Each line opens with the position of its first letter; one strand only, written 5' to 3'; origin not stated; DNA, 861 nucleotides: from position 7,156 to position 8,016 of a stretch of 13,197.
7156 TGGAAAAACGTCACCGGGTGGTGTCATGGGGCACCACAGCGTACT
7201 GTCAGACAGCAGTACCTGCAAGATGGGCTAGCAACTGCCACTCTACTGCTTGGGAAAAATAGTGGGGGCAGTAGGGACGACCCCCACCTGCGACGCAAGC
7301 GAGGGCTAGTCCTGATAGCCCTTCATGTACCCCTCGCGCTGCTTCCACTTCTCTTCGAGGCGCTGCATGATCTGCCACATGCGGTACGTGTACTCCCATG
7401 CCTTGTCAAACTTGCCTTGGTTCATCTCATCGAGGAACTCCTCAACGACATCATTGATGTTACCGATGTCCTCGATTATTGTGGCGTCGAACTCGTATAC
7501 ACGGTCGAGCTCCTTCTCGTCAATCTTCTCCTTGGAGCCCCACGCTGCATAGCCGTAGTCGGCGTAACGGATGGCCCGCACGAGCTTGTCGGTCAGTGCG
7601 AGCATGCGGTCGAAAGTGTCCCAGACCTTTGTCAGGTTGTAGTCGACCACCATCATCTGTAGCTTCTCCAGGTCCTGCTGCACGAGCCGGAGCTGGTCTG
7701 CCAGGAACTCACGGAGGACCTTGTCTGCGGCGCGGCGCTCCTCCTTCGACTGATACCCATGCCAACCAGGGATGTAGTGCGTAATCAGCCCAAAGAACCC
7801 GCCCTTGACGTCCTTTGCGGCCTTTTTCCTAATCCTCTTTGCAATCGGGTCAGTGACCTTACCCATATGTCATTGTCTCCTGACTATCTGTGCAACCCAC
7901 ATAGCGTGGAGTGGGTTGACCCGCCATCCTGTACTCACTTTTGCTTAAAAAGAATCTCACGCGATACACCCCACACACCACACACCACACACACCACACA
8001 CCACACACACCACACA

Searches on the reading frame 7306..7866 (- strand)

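Call 8: search_protein_families(library=pfam, proteins=[window:7306-7866:-], max_evalue=0.01)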
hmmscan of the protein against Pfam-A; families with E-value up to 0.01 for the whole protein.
window:7306-7866:- (186 aa): 0 families

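Call 9: search_protein_families(library=ncbifam, proteins=[window:7306-7866:-], max_evalue=0.01)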
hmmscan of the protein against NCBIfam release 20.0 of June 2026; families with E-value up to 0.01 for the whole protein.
window:7306-7866:- (186 aa): 1 family
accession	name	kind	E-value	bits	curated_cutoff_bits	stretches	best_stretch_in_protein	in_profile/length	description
NF047596.1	LIMLP_15305_fam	equivalog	2.1e-10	40.8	210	1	42-178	35-170/175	LIMLP_15305 family protein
